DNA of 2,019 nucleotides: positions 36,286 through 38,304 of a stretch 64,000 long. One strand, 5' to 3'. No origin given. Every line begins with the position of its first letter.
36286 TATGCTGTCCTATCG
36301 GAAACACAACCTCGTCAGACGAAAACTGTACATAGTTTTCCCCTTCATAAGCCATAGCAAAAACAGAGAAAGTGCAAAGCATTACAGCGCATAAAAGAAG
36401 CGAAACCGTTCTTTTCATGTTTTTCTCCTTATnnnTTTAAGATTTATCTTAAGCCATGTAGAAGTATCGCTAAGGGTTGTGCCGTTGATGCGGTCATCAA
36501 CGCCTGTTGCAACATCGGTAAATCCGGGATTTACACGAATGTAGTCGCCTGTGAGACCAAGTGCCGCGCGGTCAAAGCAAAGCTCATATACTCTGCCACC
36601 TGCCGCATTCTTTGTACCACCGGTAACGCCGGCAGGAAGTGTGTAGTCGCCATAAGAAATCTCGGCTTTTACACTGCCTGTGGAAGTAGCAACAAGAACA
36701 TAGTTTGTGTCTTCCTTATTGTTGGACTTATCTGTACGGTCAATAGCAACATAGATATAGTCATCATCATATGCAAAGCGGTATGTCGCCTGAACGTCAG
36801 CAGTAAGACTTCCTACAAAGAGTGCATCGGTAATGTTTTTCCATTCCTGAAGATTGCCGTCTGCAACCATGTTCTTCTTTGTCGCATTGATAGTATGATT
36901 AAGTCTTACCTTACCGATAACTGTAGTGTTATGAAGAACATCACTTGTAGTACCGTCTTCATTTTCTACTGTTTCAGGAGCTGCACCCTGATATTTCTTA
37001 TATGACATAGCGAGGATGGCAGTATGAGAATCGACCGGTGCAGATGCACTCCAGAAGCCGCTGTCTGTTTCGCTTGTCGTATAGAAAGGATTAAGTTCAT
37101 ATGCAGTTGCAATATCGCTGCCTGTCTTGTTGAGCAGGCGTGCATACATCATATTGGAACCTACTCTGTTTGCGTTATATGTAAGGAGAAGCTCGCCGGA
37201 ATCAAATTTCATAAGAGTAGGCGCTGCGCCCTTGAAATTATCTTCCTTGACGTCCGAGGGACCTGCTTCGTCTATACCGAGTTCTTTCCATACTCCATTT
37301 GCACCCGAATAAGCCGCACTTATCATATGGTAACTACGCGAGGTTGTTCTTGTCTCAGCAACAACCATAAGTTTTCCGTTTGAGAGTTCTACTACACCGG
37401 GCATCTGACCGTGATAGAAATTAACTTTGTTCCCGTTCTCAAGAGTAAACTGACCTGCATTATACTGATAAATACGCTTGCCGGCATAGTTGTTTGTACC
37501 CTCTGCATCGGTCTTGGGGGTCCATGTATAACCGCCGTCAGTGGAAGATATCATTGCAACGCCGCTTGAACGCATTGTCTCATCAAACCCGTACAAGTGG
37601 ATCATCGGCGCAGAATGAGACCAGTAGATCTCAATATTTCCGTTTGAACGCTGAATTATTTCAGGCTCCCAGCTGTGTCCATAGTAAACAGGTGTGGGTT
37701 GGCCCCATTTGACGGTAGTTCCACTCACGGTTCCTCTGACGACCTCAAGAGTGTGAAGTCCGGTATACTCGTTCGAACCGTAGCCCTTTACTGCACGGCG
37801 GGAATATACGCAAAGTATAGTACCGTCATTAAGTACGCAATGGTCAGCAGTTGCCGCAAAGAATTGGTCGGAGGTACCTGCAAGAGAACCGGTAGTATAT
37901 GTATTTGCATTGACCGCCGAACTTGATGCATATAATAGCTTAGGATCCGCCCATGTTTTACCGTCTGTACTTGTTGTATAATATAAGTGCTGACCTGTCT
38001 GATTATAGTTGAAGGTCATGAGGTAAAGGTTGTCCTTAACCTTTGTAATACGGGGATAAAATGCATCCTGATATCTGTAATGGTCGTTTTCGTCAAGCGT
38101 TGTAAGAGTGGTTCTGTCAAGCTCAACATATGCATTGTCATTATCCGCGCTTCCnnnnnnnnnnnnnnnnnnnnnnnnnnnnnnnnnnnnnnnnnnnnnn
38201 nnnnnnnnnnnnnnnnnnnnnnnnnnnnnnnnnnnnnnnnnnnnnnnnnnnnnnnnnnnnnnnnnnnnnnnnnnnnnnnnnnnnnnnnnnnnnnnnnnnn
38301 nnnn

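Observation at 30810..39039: Five-gene operon: three paralogous Asp-box (sialidase-fold) exoproteins with different surface-targeting modules, a dockerin-only protein and a mini-lipoprotein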

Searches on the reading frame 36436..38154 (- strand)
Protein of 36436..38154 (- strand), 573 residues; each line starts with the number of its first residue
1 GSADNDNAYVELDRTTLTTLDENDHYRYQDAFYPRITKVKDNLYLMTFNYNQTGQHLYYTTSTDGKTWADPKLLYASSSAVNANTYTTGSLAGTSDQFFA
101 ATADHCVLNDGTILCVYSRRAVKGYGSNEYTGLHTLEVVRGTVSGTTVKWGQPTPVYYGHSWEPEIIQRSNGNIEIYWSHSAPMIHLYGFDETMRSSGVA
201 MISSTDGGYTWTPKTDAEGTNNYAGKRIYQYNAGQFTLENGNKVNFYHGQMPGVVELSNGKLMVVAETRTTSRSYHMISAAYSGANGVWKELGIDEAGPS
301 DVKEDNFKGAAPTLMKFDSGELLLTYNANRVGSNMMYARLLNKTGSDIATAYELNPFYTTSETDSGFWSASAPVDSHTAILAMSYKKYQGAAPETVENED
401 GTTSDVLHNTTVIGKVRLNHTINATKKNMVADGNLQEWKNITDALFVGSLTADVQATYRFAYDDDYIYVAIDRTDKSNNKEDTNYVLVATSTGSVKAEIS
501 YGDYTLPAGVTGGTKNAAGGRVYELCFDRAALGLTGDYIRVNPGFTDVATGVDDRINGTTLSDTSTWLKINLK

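Call 26: predict_structure(alignment_id=A2)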
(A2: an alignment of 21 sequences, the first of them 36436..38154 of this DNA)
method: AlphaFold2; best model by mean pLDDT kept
length: 573 residues; sequences in the alignment: 21
mean_pLDDT: 90.2   pTM: 0.89
mean pLDDT of the five models: 90.2, 90.0, 89.6, 87.3, 86.9
residues with pLDDT >= 90: 377; 70-90: 183; 50-70: 9; < 50: 4
segments of 3 or more residues with pLDDT < 50: 1-4
pLDDT, mean of each block of 10 residues (from residue 1): 62 93 93 95 95 94 95 96 94 96 94 96 89 94 92 94 94 95 82 82 95 84 88 88 89 94 95 92 93 88 91 93 94 91 92 91 91 94 92 83 85 95 90 80 89 89 95 79 93 91 88 74 91 91 90 88 90 88
secondary structure, 60 per line:
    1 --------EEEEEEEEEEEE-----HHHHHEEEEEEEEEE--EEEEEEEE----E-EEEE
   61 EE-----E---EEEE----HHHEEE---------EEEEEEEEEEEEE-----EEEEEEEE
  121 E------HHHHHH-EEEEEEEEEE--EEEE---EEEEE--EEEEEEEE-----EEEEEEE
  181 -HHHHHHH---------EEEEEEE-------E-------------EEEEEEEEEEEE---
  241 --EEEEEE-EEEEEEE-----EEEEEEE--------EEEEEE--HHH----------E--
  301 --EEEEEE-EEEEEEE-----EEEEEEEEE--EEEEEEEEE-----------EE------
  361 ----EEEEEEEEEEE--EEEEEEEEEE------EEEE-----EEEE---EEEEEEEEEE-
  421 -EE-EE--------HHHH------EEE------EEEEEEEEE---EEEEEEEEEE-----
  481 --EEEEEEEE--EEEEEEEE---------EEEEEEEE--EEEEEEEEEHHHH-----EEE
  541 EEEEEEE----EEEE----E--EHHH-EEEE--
elements in order: E9-20 H26-30 E31-40 E43-50 E57-62 E72-75 E83-85 E95-107 E113-121 H128-133 E135-144 E147-150 E154-158 E161-168 E174-180 H182-188 E198-204 E226-237 E243-248 E250-256 E262-268 E277-282 E303-308 E310-316 E322-330 E333-341 E365-375 E378-387 E394-397 E403-406 E410-419 H435-438 E445-447 E454-462 E466-475 E483-490 E493-500 E510-517 E520-528 H529-532 E538-547 E552-555 E568-571
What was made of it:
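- On GH33 exo-alpha-sialidase: AF2 model with pLDDT 90.2 (call 26).
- AF2 pLDDT 90.2 (call 26).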

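Call 28: fold_search(model_id=the predicted structure, library=pdb)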
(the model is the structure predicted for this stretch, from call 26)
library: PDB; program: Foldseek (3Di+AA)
matches with E <= 10: 1149; with E <= 0.001: 130
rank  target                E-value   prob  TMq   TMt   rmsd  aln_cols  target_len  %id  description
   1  5hx0_B                3.2e-12  1.00  0.41  0.62   7.4       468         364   16  Crystal structure of unknown function protein Dfer_1899 fromDyadobacter fermentans DSM 18053 (released 2016-02-17)
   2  5hx0_A                1.3e-11  1.00  0.42  0.63   7.5       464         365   15  Crystal structure of unknown function protein Dfer_1899 fromDyadobacter fermentans DSM 18053 (released 2016-02-17)
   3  2w20_B                2.9e-08  1.00  0.39  0.47   8.6       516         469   10  Structure of the catalytic domain of the native NanA sialidase from Streptococcus pneumoniae (released 2008-12-23)
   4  2ya7_B                3.2e-08  1.00  0.41  0.49   8.5       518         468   11  Crystal structure of Streptococcus pneumoniae NanA (TIGR4) in complex with Zanamivir (released 2011-04-27)
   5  7p1s_B                3.8e-08  1.00  0.38  0.55   8.5       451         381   12  Structure of KDNase from Trichophyton Rubrum in complex with 2,3-didehydro-2,3-dideoxy-D-glycero-D-galacto-nonulosonic (released 2021-10-20)
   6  2ya7_A                4.2e-08  1.00  0.41  0.49   8.0       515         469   11  Crystal structure of Streptococcus pneumoniae NanA (TIGR4) in complex with Zanamivir (released 2011-04-27)
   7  2ya4_A                4.6e-08  1.00  0.40  0.48   8.5       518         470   11  Crystal structure of Streptococcus pneumoniae NanA (TIGR4) (released 2011-04-27)
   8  3h71_B                4.6e-08  1.00  0.40  0.47   9.8       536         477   11  Crystal structure of Streptococcus pneumoniae D39 neuraminidase A precursor (NanA) (released 2009-05-12)
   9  2w20_A                5.1e-08  1.00  0.41  0.49   8.6       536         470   11  Structure of the catalytic domain of the native NanA sialidase from Streptococcus pneumoniae (released 2008-12-23)
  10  7p1s_A                5.8e-08  1.00  0.38  0.54   8.8       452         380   12  Structure of KDNase from Trichophyton Rubrum in complex with 2,3-didehydro-2,3-dideoxy-D-glycero-D-galacto-nonulosonic (released 2021-10-20)
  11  7lbu                  6.4e-08  1.00  0.40  0.59   7.6       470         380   15  Crystal structure of the Propionibacterium acnes surface sialidase (released 2021-12-08)
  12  5mvh                  6.4e-08  1.00  0.32  0.43  12.9       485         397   11  Glycoside Hydrolase BACCELL_00856 (released 2017-04-26)
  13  7a54_A                8.1e-08  1.00  0.39  0.47  10.0       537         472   11  Two copies of the catalytic domain of NanA sialidase from Streptococcus pneumoniae juxtaposed in the P212121 space gro (released 2020-11-18)
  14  3h71_A                1.1e-07  1.00  0.42  0.50   8.2       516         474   11  Crystal structure of Streptococcus pneumoniae D39 neuraminidase A precursor (NanA) (released 2009-05-12)
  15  1eus                  1.2e-07  1.00  0.44  0.67   5.1       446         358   14  SIALIDASE COMPLEXED WITH 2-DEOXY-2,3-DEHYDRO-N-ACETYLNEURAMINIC ACID (released 1997-01-11)
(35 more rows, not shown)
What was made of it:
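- On GH33 exo-alpha-sialidase: Foldseek matches to GH33 structures at E about 1e-8 (call 28).
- Closest known: GH33 bacterial exo-alpha-sialidases. Same: These are the best characterised structural matches (Foldseek E about 1e-8, TMt up to 0.67, call 28).
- Closest known: 5HX0, Dfer_1899 of Dyadobacter fermentans. Same: Best structural match (Foldseek E 3e-12, TMt 0.62, 16% identity, call 28).
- Foldseek: 5hx0 at E 3e-12, then GH33 NanA, KDNase and 1eus (TMt 0.67) (call 28).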

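Call 29: search_protein_representatives(alignment_id=A2)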
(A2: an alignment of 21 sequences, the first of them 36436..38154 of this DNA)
Query: 21 sequences, 565 profile positions. Proteins with E-value up to 0.001 (for the whole library): 635; up to 1e-10: 382; up to 1e-30: 232. The best 150 are listed.
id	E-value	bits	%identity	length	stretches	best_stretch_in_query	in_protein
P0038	0.0e+00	1380.2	-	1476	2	1-564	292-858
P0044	2.9e-256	867.8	-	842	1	1-565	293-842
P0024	5.9e-255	863.5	-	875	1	1-565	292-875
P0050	8.2e-253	856.4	-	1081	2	1-564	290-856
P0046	2.4e-249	845.0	-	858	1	1-565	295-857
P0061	1.5e-212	723.5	-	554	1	30-565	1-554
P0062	4.2e-201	685.7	-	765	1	3-564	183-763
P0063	3.8e-195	666.1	-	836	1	1-565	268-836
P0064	6.4e-189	645.5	-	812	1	2-565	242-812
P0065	1.3e-180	618.1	-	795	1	4-565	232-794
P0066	3.3e-159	547.4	-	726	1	2-563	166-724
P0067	2.1e-157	541.5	-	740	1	5-565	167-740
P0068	1.1e-148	512.7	-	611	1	2-564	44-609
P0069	2.1e-146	505.2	-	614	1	4-564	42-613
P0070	3.7e-144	497.7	-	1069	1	4-565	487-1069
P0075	1.8e-128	446.0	-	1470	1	3-561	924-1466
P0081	3.9e-107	375.5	-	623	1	7-565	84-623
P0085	2.6e-105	369.5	-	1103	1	7-564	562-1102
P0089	1.3e-102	360.5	-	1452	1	8-563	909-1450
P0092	1.2e-101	357.4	-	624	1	10-563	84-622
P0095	4.2e-98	345.7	-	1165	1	6-555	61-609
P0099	1.6e-95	337.2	-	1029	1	8-562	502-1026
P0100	4.8e-95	335.6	-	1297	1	8-562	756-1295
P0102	7.5e-95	334.9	-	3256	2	5-544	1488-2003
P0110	4.0e-89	316.0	-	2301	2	1-185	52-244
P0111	7.0e-89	315.2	-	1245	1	3-564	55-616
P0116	8.6e-87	308.3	-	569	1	3-565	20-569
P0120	2.4e-85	303.6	-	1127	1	3-562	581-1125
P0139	4.9e-79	282.7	-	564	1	8-564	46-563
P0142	2.2e-78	280.6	-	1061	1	3-564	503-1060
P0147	1.1e-75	271.6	-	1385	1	2-564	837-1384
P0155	1.9e-72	261.0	-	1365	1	3-565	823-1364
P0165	6.5e-70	252.6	-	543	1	6-565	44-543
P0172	1.1e-68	248.6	-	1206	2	4-274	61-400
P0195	7.3e-63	229.3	-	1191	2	3-277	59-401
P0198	3.4e-62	227.1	-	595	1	8-559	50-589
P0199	1.7e-61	224.9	-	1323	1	35-562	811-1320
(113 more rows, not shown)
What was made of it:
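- Most of the best-scoring ones are about 550-630 aa and match over nearly the whole propeller-plus-C-terminal-module profile (call 29).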

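Call 31: search_protein_families(library=pfam, proteins=[P0068, P0081, P0092, P0075, P0102, P0116, P0139, P0165, P0198, P0085], max_evalue=0.01)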
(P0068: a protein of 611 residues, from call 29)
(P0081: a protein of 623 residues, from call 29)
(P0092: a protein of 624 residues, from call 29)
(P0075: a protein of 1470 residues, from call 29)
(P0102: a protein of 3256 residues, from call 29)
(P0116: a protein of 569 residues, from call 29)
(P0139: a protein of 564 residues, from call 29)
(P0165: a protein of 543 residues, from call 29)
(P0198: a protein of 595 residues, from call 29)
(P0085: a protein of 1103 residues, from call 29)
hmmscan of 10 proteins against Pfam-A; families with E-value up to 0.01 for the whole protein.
P0068 (611 aa): 0 families

P0081 (623 aa): 3 families
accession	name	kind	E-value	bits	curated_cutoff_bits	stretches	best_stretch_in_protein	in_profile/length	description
PF13088.12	BNR_2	-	7.7e-10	39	31.4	1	116-275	60-201/277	BNR repeat-like domain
PF15892.11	BNR_4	-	0.00033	20.5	27.3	1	105-212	92-195/272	BNR repeat-containing family member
PF02012.26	BNR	-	0.00047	20.2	27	0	263-272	2-11/12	BNR/Asp-box repeat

P0092 (624 aa): 3 families
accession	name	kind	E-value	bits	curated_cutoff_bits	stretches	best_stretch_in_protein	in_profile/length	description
PF13088.12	BNR_2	-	6.7e-08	32.6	31.4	1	113-346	60-258/277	BNR repeat-like domain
PF02012.26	BNR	-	0.00015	21.7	27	0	196-205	2-11/12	BNR/Asp-box repeat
PF21471.3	Reelin_subrepeat-B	-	0.0044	17.2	27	0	147-213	18-81/127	Reelin subrepeat B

P0075 (1470 aa): 1 family
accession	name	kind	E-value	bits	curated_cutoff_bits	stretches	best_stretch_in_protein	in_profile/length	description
PF06452.16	CBM9_1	-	2.8e-06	27.8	23.4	1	1321-1465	24-172/185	Carbohydrate family 9 binding domain-like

P0102 (3256 aa): 5 families
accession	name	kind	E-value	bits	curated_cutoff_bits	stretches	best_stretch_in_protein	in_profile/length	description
PF04616.20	Glyco_hydro_43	-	5.4e-33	115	32.2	1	2956-3233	1-286/288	Glycosyl hydrolases family 43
PF13472.12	Lipase_GDSL_2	-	1.7e-19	71.5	32.9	1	2401-2579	1-176/178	GDSL-like Lipase/Acylhydrolase family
PF00657.28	Lipase_GDSL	-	8.3e-09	36.3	23.6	1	2401-2585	3-207/208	GDSL-like Lipase/Acylhydrolase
PF13088.12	BNR_2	-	2.3e-07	30.9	31.4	1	1612-1753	22-149/277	BNR repeat-like domain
PF02012.26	BNR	-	0.0023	18.1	27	0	1614-1624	2-12/12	BNR/Asp-box repeat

P0116 (569 aa): 2 families
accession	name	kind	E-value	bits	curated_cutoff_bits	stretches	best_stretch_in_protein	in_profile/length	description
PF13088.12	BNR_2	-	4.1e-06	26.8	31.4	1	108-299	109-258/277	BNR repeat-like domain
PF02012.26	BNR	-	0.00038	20.4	27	0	213-222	2-11/12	BNR/Asp-box repeat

P0139 (564 aa): 1 family
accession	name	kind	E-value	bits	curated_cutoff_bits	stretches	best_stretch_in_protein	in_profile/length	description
PF13088.12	BNR_2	-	6.1e-05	23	31.4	1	165-238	20-103/277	BNR repeat-like domain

P0165 (543 aa): 4 families
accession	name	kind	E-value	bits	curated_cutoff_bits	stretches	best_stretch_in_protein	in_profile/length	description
PF13088.12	BNR_2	-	2.3e-12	47.3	31.4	1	92-230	79-201/277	BNR repeat-like domain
PF24316.1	Tli3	-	0.00028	21.7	27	0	139-189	60-108/129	T6SS Tli3 immunity protein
PF15902.12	Sortilin-Vps10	-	0.0039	16.5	33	0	166-234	4-64/446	Sortilin, neurotensin receptor 3,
PF13859.12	BNR_3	-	0.0069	16.3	27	0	100-227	35-163/308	BNR repeat-like domain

P0198 (595 aa): 4 families
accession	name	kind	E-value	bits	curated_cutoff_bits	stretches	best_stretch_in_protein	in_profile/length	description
PF02012.26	BNR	-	2.1e-05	24.3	27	0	232-242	2-12/12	BNR/Asp-box repeat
PF13088.12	BNR_2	-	4.9e-05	23.3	31.4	1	80-242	59-200/277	BNR repeat-like domain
PF06452.16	CBM9_1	-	0.0063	16.9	23.4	0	453-481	29-57/185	Carbohydrate family 9 binding domain-like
PF03174.19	CHB_HEX_C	-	0.0077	16.6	23.6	0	172-187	33-48/76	Chitobiase/beta-hexosaminidase C-terminal domain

P0085 (1103 aa): 1 family
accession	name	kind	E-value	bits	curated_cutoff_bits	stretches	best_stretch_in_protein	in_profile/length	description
PF00395.25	SLH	-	4.5e-05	23.8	20.8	1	401-432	5-38/44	S-layer homology domain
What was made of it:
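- On GH33 exo-alpha-sialidase: Distant relatives do pass, e.g. P0081 at 39 bits (call 31).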

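Call 32: list_cluster_members(proteins=[P0081, P0092, P0165, P0116, P0068, P0198, P0139, P0075, P0102, P0085])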
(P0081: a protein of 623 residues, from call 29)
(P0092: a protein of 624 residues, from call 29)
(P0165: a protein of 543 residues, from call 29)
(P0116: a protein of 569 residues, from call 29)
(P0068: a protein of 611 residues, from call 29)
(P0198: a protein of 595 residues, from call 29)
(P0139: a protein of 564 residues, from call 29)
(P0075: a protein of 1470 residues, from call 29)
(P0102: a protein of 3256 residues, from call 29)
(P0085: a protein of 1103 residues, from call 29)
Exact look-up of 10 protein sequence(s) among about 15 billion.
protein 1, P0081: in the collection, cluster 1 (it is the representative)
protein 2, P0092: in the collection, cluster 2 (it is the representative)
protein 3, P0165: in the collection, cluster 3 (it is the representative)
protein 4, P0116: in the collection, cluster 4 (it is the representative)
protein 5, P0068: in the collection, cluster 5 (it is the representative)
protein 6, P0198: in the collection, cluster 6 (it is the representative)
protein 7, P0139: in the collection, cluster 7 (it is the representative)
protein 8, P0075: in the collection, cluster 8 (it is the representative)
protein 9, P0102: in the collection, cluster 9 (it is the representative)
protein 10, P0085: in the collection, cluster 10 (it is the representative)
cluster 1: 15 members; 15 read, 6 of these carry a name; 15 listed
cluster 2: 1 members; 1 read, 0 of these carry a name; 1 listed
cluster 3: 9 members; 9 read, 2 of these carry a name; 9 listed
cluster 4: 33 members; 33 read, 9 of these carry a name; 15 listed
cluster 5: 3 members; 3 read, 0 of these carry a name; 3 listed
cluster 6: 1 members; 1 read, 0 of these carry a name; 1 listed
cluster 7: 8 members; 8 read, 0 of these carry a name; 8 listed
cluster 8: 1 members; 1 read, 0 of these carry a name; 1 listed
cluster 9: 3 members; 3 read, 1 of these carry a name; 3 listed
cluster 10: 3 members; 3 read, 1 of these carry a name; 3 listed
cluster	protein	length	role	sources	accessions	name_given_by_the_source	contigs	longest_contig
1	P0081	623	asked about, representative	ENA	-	-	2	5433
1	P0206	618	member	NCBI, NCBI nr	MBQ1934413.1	MAG: exo-alpha-sialidase [Clostridia bacterium] | exo-alpha-sialidase [Clostridia bacterium]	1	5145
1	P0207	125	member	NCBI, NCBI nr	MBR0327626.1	MAG: hypothetical protein IIX09_07470, partial [Clostridia bacterium] | hypothetical protein [Clostridia bacterium]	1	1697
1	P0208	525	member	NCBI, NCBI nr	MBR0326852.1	MAG: exo-alpha-sialidase [Clostridia bacterium] | exo-alpha-sialidase [Clostridia bacterium]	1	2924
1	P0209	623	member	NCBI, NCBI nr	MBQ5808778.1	MAG: exo-alpha-sialidase [Clostridia bacterium] | exo-alpha-sialidase [Clostridia bacterium]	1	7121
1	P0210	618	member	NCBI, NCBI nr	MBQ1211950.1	MAG: exo-alpha-sialidase [Clostridia bacterium] | exo-alpha-sialidase [Clostridia bacterium]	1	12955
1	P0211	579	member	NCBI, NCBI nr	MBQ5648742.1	MAG: exo-alpha-sialidase, partial [Clostridia bacterium] | exo-alpha-sialidase [Clostridia bacterium]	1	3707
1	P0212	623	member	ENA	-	-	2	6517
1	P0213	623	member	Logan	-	-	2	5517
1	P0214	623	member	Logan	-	-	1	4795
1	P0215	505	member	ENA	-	-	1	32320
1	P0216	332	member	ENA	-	-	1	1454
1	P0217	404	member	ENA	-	-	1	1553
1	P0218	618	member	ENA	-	-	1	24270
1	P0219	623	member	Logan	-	-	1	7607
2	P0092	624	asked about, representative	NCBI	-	-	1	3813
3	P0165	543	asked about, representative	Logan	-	-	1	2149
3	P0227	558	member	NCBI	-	-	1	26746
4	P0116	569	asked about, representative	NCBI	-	-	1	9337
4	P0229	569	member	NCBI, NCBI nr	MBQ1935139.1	MAG: exo-alpha-sialidase [Clostridia bacterium] | exo-alpha-sialidase [Clostridia bacterium]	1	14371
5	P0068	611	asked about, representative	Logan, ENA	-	-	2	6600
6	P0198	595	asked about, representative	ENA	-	-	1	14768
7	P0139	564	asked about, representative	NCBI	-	-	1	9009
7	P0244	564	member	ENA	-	-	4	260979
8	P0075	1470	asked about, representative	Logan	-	-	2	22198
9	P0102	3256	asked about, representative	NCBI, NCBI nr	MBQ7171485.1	MAG: family 43 glycosylhydrolase [Clostridia bacterium] | family 43 glycosylhydrolase [Clostridia bacterium]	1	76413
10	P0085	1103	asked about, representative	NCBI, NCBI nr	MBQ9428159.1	MAG: exo-alpha-sialidase [Clostridia bacterium] | exo-alpha-sialidase [Clostridia bacterium]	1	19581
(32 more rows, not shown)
